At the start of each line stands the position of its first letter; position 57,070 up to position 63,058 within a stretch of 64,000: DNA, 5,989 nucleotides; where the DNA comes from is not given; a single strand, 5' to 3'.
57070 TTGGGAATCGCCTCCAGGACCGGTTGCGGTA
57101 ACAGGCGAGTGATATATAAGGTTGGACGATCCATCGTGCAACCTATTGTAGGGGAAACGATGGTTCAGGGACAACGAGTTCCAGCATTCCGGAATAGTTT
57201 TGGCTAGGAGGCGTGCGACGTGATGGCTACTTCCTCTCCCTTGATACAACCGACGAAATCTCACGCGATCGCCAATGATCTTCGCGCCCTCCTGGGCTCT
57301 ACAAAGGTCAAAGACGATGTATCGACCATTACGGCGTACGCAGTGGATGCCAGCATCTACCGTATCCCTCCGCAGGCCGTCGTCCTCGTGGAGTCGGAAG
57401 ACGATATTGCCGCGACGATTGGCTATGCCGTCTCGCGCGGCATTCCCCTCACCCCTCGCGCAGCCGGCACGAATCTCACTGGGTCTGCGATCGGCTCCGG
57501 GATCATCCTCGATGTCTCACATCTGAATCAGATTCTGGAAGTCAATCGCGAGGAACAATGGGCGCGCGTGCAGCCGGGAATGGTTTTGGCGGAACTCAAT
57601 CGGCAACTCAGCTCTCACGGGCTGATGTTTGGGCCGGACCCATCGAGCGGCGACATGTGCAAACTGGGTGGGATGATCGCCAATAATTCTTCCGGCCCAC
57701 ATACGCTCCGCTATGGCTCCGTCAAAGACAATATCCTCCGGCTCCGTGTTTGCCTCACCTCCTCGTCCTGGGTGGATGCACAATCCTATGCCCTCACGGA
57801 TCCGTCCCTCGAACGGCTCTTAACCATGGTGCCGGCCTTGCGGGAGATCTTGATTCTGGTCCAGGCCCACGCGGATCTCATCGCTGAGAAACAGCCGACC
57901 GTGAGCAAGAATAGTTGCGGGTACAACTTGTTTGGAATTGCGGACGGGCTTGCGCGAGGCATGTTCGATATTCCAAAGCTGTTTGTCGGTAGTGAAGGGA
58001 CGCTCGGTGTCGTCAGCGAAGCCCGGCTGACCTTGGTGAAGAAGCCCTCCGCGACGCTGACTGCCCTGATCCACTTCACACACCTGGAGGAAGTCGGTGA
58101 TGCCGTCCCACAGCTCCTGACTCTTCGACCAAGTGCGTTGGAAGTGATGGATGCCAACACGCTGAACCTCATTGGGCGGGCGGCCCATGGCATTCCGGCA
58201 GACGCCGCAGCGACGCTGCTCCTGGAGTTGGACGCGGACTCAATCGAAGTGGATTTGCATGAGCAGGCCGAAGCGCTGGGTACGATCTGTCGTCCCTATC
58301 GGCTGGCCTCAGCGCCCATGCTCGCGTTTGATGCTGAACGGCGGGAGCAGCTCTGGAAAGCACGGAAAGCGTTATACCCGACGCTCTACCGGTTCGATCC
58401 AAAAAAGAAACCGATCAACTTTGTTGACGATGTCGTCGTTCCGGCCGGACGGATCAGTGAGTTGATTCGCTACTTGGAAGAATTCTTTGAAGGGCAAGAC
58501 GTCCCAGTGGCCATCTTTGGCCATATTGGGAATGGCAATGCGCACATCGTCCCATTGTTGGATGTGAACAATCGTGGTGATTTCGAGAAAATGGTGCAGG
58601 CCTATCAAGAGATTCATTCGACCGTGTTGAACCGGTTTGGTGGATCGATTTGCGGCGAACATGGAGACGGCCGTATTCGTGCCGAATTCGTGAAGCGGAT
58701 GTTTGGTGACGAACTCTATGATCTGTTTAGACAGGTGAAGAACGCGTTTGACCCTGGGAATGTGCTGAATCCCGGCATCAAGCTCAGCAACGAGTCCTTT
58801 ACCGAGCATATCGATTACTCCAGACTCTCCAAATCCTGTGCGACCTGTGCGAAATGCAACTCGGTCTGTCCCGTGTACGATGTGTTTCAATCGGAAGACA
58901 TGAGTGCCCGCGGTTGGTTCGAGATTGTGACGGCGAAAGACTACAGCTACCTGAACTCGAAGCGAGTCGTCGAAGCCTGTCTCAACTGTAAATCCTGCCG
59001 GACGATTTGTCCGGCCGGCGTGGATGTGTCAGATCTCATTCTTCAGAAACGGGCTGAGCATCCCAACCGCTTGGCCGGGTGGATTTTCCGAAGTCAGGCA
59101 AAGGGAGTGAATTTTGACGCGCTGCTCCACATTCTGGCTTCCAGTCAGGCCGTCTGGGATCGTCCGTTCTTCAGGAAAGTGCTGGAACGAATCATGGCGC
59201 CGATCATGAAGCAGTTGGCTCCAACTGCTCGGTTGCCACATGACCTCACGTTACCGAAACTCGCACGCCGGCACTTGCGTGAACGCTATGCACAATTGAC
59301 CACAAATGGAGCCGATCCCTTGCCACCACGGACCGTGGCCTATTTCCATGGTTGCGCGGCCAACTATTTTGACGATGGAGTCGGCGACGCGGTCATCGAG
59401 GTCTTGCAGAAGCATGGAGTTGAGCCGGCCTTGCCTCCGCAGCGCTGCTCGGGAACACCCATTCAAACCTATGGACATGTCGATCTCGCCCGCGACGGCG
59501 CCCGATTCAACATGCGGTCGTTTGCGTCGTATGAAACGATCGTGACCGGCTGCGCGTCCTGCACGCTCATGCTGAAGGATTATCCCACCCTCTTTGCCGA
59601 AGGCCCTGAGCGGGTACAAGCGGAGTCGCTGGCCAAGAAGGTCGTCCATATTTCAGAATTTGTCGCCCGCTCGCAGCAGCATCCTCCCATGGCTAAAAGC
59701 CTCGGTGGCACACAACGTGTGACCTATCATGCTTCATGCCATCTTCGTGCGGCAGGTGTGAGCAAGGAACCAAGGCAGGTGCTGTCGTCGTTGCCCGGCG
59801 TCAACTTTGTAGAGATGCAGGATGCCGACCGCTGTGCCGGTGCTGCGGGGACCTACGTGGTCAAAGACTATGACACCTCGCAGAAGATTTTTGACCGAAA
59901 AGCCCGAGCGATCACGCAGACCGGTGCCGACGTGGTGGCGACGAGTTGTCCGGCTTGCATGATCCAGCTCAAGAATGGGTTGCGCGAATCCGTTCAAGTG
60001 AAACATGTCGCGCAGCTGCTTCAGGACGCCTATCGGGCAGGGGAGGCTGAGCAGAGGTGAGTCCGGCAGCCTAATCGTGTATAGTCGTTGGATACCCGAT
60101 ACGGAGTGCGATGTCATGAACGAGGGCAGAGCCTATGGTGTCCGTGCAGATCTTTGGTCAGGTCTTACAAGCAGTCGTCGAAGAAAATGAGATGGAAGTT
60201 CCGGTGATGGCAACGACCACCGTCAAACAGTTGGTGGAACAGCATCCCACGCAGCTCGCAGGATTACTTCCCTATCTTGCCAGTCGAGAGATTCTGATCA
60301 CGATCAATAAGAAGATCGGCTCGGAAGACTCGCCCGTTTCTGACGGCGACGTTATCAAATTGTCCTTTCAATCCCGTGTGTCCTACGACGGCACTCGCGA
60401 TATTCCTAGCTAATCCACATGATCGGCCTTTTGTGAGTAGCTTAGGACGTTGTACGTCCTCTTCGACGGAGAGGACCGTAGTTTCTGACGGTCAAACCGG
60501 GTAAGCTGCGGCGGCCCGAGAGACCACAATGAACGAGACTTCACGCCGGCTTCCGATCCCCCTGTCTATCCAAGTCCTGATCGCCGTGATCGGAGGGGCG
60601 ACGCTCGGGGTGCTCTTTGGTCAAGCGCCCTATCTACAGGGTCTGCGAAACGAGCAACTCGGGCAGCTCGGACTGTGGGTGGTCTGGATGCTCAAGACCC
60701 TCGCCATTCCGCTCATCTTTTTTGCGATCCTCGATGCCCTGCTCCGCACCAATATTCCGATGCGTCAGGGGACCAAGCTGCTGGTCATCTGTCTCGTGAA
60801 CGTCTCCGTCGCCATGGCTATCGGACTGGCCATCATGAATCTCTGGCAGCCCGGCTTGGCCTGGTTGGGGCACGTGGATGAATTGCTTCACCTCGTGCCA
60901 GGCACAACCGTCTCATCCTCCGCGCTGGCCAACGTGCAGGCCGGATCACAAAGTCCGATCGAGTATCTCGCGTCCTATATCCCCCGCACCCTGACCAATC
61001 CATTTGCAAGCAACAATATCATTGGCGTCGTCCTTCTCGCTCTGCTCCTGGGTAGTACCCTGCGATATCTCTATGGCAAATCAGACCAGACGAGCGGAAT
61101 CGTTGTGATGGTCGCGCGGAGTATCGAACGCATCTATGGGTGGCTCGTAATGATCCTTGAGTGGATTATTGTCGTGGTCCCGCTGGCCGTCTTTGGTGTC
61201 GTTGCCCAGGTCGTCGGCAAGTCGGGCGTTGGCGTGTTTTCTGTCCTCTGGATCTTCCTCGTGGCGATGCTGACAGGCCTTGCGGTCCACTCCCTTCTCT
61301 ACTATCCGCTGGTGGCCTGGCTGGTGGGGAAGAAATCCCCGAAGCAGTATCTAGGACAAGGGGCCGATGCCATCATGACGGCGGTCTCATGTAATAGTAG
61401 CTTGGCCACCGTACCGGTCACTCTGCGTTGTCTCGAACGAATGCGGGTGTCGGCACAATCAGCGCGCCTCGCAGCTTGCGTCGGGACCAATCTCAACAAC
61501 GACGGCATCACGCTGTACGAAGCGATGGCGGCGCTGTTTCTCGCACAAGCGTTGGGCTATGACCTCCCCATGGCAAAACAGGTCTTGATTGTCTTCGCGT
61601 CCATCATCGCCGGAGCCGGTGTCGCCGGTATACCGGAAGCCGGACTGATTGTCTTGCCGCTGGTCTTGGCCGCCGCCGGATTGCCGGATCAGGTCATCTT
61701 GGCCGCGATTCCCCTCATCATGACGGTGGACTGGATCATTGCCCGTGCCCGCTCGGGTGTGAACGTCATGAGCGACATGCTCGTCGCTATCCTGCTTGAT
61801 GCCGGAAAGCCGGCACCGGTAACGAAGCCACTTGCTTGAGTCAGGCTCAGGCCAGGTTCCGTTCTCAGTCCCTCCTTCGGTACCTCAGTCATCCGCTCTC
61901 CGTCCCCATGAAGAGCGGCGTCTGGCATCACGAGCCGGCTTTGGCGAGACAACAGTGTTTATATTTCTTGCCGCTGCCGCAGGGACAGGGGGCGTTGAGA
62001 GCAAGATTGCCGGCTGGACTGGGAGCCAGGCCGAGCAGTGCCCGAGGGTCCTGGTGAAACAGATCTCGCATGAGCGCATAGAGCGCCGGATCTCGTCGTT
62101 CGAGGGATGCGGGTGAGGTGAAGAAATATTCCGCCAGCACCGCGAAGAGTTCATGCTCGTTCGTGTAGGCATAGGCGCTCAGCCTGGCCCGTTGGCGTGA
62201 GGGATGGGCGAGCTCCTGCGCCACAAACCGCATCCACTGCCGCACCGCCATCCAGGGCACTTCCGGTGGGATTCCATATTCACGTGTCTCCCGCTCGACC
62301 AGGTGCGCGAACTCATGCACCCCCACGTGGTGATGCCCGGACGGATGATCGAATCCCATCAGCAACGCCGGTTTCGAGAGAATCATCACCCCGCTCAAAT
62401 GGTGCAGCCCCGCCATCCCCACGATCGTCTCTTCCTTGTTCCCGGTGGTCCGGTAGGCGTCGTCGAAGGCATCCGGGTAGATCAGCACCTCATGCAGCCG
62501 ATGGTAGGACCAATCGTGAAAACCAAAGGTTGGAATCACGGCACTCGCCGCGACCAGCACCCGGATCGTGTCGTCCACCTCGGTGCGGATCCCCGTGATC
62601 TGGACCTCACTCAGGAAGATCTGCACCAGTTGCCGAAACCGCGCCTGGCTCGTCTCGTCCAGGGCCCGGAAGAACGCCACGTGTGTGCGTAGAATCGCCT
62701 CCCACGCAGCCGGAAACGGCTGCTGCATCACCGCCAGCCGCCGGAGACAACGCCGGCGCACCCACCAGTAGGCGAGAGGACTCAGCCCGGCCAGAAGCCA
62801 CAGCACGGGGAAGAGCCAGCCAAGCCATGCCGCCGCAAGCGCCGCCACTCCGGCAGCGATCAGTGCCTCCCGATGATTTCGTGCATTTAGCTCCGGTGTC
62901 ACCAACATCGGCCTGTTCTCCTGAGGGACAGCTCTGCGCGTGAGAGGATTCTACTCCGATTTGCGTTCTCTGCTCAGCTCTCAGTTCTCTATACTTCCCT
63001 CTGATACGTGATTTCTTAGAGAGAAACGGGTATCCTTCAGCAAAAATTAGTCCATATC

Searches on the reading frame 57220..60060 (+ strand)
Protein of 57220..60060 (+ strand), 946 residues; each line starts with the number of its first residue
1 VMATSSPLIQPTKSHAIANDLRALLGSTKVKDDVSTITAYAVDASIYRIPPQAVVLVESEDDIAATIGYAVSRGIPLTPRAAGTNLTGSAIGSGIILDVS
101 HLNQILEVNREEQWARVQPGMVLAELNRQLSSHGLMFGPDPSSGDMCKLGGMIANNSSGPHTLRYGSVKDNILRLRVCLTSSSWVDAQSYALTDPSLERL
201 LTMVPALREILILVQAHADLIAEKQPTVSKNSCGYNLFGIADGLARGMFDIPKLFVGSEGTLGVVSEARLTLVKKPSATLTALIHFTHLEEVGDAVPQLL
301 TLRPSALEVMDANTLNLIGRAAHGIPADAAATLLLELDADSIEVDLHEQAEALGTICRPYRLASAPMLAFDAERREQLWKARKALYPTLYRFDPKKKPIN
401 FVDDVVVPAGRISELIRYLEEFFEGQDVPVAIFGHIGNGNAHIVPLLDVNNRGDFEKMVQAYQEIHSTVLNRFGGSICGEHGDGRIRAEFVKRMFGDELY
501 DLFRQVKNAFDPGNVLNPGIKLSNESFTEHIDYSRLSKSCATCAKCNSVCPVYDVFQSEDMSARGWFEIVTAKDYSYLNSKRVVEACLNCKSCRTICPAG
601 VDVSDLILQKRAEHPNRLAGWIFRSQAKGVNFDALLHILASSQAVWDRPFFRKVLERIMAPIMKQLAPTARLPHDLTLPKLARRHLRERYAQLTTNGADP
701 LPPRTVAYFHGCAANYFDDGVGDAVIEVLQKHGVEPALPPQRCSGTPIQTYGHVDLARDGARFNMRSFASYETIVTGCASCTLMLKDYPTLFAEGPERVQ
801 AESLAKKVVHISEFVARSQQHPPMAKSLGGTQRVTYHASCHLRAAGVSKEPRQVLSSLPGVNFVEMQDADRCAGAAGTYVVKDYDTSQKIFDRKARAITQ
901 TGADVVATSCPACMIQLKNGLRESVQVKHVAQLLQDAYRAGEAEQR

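Call 55: search_protein_families(library=pfam, proteins=[window:57220-60060:+], max_evalue=0.00001)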
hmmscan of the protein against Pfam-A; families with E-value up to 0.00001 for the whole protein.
window:57220-60060:+ (946 aa): 5 families
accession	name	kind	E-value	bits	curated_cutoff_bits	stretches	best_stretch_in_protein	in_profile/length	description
PF02913.24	FAD-oxidase_C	-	7.3e-54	183.5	21.2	1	275-519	1-246/248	FAD linked oxidases, C-terminal domain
PF01565.28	FAD_binding_4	-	8.1e-39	132.9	26.4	1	51-184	1-135/139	FAD binding domain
PF02754.22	CCG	-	3.5e-32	110.8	20.6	2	834-918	1-85/85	Cysteine-rich domain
PF13183.11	Fer4_8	-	7e-09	36.5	27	1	538-601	3-68/68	4Fe-4S dicluster domain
PF13534.11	Fer4_17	-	1.8e-07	32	22.2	1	539-602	1-61/61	4Fe-4S dicluster domain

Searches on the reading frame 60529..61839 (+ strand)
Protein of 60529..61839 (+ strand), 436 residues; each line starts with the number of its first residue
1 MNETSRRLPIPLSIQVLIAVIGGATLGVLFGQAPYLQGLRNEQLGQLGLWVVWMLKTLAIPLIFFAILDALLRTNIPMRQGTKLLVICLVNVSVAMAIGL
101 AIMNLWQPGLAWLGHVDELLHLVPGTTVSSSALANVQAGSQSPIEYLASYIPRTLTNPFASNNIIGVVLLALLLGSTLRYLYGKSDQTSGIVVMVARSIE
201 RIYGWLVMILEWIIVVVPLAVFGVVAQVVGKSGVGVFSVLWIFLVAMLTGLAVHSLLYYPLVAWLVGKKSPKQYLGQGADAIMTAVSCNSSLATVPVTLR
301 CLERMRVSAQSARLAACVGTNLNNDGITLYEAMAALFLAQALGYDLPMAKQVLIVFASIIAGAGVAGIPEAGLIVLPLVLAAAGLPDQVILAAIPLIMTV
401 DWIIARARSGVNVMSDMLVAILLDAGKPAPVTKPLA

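Call 55: search_protein_families(library=pfam, proteins=[window:60529-61839:+], max_evalue=0.00001)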
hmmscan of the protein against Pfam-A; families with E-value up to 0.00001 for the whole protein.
window:60529-61839:+ (436 aa): 1 family
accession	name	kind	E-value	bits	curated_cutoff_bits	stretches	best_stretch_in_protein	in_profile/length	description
PF00375.23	SDF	-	9.3e-76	255.8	27.9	1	13-424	2-385/387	Sodium:dicarboxylate symporter family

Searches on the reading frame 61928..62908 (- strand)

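Call 55: search_protein_families(library=pfam, proteins=[window:61928-62908:-], max_evalue=0.00001)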
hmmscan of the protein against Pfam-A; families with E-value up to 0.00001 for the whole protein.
window:61928-62908:- (326 aa): 2 families
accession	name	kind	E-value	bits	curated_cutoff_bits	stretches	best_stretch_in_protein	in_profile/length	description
PF06167.18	Peptidase_M90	-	8.6e-56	189.7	26.2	1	53-285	8-243/243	Glucose-regulated metallo-peptidase M90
PF02810.21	SEC-C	-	6.8e-09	35.9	20.4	1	305-321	2-18/19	SEC-C motif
